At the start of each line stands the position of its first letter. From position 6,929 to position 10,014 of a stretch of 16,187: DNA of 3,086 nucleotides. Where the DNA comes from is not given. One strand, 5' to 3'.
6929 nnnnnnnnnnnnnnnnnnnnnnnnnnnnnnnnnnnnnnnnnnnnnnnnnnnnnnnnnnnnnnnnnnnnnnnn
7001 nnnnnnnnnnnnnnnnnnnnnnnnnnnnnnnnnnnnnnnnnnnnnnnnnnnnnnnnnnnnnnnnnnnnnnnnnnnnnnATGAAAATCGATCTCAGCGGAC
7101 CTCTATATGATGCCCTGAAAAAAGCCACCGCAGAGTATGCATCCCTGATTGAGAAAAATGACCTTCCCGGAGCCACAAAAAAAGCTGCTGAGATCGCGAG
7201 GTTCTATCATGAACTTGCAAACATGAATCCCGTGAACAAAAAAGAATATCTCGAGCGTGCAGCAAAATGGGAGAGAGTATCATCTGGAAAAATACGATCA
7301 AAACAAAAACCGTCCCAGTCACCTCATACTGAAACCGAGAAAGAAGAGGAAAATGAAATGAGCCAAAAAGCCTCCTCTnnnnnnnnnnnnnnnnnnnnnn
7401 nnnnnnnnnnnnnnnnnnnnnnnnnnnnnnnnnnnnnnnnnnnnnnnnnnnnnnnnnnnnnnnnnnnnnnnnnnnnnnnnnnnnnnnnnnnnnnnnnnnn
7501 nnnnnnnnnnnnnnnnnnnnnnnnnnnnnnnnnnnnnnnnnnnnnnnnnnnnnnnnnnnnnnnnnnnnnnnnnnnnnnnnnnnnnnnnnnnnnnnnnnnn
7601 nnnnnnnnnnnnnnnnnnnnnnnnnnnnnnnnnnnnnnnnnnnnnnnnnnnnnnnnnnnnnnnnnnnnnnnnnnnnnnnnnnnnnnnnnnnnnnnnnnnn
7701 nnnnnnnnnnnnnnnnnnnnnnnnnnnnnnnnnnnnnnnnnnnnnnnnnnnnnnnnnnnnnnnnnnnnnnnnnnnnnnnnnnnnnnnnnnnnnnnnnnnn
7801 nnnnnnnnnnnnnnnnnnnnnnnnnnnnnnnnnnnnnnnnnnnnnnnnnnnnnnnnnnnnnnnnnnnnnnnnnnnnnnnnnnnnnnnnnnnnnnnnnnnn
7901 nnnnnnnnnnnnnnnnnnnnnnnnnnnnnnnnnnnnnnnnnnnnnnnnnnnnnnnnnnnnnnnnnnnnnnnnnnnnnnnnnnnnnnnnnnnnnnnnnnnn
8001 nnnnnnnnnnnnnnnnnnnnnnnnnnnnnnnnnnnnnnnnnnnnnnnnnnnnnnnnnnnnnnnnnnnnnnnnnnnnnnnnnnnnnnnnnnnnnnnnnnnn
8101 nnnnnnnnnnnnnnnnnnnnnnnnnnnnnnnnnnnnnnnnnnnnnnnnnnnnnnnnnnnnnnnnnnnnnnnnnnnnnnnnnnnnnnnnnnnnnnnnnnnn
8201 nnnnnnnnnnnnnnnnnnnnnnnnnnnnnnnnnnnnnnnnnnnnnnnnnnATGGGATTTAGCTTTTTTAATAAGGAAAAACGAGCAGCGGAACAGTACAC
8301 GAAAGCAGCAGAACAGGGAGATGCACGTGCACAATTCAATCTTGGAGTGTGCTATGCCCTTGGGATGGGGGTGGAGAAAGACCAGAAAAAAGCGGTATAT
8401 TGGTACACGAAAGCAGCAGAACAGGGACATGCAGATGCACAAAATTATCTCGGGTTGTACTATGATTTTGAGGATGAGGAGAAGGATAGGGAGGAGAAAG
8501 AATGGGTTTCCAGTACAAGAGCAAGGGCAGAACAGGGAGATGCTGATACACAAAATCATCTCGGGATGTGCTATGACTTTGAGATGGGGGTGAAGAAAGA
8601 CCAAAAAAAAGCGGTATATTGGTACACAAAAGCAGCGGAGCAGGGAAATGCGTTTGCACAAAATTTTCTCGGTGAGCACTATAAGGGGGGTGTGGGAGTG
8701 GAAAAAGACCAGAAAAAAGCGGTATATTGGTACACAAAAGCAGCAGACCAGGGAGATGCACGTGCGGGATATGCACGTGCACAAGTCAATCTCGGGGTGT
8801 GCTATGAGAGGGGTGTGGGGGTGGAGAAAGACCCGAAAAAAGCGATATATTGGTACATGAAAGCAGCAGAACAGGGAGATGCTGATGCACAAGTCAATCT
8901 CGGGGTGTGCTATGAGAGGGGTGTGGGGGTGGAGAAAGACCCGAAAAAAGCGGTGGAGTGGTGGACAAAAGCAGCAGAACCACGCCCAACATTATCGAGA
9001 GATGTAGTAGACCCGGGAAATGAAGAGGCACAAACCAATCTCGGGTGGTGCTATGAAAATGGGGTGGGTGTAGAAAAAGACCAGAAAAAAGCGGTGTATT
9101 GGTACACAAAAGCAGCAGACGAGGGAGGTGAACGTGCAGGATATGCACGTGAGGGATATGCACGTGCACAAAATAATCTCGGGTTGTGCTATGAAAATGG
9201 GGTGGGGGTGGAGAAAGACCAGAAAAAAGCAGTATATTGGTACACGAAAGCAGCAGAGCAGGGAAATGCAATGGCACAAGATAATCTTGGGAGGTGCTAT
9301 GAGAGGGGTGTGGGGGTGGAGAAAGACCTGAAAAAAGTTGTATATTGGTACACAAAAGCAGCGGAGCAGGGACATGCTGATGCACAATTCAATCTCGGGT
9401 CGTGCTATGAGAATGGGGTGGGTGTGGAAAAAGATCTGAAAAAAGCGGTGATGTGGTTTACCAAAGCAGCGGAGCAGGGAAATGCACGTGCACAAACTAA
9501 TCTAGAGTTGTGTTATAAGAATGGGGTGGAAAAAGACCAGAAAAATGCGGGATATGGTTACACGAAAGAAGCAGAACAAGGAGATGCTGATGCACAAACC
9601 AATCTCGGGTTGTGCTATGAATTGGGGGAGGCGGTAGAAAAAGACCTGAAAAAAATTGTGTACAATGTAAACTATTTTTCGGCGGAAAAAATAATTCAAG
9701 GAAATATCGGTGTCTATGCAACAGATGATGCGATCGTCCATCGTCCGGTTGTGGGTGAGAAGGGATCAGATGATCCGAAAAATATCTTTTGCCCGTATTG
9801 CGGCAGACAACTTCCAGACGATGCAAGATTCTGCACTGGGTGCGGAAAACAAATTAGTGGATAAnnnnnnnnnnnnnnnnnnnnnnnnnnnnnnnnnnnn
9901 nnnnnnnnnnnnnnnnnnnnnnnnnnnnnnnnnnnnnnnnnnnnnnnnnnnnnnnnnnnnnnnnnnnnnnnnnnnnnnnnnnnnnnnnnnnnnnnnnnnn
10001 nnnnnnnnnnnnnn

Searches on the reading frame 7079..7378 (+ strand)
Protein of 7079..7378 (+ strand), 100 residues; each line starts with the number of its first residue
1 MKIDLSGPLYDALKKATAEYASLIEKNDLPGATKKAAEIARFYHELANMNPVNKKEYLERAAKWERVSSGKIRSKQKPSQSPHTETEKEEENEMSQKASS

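Call 62: search_solved_structures(query=window:7079-7378:+, max_evalue=10, show_alignments=3)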
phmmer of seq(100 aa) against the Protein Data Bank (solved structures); distinct sequences matched with E-value up to 10: 1.
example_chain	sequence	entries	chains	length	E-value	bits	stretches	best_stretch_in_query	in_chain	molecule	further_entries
5mps_c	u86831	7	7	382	1.6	13.1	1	54-94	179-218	Pre-mRNA-splicing factor SLU7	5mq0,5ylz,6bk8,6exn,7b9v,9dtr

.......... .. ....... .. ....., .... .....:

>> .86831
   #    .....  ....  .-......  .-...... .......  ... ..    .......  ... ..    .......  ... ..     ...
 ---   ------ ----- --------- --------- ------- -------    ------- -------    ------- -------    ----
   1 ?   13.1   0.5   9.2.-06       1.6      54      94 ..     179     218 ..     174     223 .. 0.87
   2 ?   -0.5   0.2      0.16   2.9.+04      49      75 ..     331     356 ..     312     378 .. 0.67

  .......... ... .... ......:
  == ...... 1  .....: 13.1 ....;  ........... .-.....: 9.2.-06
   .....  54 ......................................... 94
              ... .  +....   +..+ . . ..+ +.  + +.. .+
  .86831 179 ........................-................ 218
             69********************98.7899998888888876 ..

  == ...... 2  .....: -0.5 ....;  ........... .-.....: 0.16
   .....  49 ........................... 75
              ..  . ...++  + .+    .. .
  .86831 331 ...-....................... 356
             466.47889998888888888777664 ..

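Call 66: search_protein_families(library=pfam, alignment_id=A6, max_evalue=1)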
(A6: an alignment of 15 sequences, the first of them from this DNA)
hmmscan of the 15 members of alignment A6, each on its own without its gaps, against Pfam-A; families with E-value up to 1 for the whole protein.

A. member 1, seq(83 aa): 0 families

B. families by the number of members that match (of 15 scanned): 9 families
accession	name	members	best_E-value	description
PF20648.2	DUF6809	1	0.012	Family of unknown function (DUF6809)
PF20451.3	Calmod_bind_M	1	0.028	Calmodulin binding protein central domain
PF25632.1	Fusello_VP2_Capsid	1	0.039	Fusellovirus capsid protein VP2 family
PF15934.10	Yuri_gagarin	1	0.045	Yuri gagarin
PF24785.1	RXYLT1_C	1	0.083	RXYLT1 C-terminal domain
PF11953.13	DUF3470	1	0.13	Domain of unknown function (DUF3470)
PF00012.26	HSP70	1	0.13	Hsp70 protein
PF14863.12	Alkyl_sulf_dimr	1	0.16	Alkyl sulfatase dimerisation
PF22392.1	Cmr7b-like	1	0.21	Cmr7b-like, BtrG-like domain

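Call 67: search_solved_structures(query=A6, max_evalue=10, show_alignments=3)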
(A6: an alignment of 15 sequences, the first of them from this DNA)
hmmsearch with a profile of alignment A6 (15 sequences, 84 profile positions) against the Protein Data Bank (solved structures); distinct sequences matched with E-value up to 10: 5.
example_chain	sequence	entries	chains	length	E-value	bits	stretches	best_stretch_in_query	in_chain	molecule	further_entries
9pyj_A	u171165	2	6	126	0.16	15.8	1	15-67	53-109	ZETA_2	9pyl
3ory_A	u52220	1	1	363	0.2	15.4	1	15-47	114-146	flap endonuclease 1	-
9r1o_A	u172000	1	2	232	0.21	15.4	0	38-69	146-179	sc-apCC-6-DPH-NR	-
8jxg_D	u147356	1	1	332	0.61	13.9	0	8-37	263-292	rat RAP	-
5d23_A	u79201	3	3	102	1.9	12.3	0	17-57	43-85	Fibroin-modulator-binding protein-1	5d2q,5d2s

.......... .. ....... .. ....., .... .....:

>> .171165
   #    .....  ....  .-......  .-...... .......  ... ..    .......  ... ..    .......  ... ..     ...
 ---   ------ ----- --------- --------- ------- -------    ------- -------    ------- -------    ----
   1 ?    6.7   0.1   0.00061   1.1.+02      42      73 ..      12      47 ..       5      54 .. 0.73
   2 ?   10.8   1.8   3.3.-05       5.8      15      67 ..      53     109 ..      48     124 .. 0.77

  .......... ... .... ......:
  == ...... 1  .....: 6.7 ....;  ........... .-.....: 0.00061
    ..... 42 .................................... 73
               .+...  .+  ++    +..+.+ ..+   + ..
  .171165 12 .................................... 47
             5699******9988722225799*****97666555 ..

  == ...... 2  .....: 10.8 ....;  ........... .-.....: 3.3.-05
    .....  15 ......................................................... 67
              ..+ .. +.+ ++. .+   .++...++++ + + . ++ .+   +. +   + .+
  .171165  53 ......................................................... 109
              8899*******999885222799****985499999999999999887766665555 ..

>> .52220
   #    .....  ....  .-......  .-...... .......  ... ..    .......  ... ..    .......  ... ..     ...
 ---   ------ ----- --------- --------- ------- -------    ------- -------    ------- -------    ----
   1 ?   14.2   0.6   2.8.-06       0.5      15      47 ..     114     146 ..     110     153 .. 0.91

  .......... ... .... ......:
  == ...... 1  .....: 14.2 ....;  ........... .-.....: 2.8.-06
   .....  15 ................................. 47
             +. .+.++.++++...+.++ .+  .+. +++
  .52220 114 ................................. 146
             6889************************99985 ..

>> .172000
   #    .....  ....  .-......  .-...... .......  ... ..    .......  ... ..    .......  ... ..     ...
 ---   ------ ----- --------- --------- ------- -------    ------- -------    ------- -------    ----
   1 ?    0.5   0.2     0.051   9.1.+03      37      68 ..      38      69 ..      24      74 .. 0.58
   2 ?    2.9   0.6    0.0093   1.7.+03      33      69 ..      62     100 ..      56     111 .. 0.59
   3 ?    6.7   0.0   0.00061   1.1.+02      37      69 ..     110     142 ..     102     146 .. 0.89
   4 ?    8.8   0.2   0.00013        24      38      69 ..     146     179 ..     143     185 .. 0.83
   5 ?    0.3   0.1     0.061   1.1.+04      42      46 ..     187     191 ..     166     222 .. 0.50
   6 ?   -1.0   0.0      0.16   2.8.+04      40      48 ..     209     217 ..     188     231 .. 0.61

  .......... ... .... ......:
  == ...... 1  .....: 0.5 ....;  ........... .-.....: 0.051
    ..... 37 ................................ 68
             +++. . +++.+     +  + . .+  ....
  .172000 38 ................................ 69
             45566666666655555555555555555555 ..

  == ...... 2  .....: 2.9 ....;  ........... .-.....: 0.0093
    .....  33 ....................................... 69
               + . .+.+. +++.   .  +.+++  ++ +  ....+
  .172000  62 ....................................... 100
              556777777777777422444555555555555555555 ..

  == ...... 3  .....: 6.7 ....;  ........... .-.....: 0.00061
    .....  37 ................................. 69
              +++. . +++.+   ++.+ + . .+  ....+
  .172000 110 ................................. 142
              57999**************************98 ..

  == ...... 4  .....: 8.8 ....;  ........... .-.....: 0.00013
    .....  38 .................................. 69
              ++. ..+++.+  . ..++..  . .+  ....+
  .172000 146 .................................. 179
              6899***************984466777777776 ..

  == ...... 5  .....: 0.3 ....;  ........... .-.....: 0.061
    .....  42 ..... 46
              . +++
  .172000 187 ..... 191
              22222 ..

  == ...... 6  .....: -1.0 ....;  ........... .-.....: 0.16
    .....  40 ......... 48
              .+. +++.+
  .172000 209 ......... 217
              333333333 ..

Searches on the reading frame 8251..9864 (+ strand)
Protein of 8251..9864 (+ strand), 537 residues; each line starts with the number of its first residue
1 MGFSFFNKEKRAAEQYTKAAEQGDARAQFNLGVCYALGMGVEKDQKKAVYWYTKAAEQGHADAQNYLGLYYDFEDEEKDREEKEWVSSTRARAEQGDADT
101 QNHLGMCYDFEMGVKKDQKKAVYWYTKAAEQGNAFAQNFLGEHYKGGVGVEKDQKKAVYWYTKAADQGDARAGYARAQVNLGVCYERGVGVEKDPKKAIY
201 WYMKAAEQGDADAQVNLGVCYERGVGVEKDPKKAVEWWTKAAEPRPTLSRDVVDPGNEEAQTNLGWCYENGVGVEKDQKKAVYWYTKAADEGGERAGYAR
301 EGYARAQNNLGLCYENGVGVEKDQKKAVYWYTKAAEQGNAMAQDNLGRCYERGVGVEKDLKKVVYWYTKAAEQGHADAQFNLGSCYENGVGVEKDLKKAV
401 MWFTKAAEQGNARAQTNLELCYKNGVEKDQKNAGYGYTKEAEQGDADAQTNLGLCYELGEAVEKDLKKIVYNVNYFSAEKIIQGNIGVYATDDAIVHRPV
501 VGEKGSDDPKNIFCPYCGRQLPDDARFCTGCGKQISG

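Call 3: search_protein_families(library=pfam, proteins=[window:8251-9864:+], max_evalue=1)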
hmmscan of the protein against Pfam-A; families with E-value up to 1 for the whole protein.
window:8251-9864:+ (537 aa): 23 families
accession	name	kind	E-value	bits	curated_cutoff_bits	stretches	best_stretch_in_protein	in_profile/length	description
PF08238.18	Sel1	-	5.9e-123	397.4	30.7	10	304-339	1-36/36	Sel1 repeat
PF13431.12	TPR_17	-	3.4e-08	33.6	24.4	0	254-270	9-25/34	Tetratricopeptide repeat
PF13240.11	Zn_Ribbon_1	-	3.8e-08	33.3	25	1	513-534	1-22/23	zinc-ribbon domain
PF13432.12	TPR_16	-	1.2e-07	32.5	32.7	1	11-59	15-61/65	Tetratricopeptide repeat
PF13174.12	TPR_6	-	6.7e-07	30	26.3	0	377-400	1-20/33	Tetratricopeptide repeat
PF01778.22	Ribosomal_L28e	-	7e-06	27.1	33.2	0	310-342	40-71/115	Ribosomal L28e protein family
PF12773.13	DZR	-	0.00012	22.5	27.3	1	514-535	1-22/45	Double zinc ribbon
PF13248.11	Zn_ribbon_3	-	0.00099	18.9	27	1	514-534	5-25/26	zinc-ribbon domain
PF18542.6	TFIIB_C_1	-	0.0016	19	25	0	171-208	25-62/99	Transcription factor IIB C-terminal module 1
PF23146.2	Zf_IFT144_1st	-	0.0031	17.8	27.5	1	513-531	6-24/25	IFT144, first zinc finger domain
PF24460.1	DUF7575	-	0.0048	16.7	28.5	1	514-534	6-26/28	Domain of unknown function (DUF7575)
PF17769.7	PurK_C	-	0.013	15.7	22.6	0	138-165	5-34/56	Phosphoribosylaminoimidazole carboxylase C-terminal domain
PF10571.15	UPF0547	-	0.021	15.4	29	1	514-532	3-21/26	Uncharacterised protein family UPF0547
PF24463.1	DUF7577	-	0.025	14.6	28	1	512-534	3-25/27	Domain of unknown function (DUF7577)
PF17032.10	Zn_ribbon_15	-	0.03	15.6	28.9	1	510-532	51-73/73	zinc-ribbon family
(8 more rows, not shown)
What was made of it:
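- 8251..9864 (+): Sel1-repeat protein with a C-terminal zinc ribbon, 537 aa. It follows the ATPase, and its repeat number varies between related loci. Pfam: Sel1 E 6e-123 over 10 repeats, Zn_Ribbon_1 E 3.8e-8 (call 3).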

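Call 6: search_protein_families(library=padloc, proteins=[window:8251-9864:+], max_evalue=1)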
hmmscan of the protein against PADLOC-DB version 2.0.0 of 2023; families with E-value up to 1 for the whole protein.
window:8251-9864:+ (537 aa): 2 families
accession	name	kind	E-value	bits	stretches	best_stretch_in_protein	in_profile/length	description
PDLC00284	PtuA1|PtuA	-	1e-09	35.8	5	10-58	6-54/545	AAA ATPase domain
PDLC02913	ATPase_I-A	-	0.0019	15.4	1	368-411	7-48/508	-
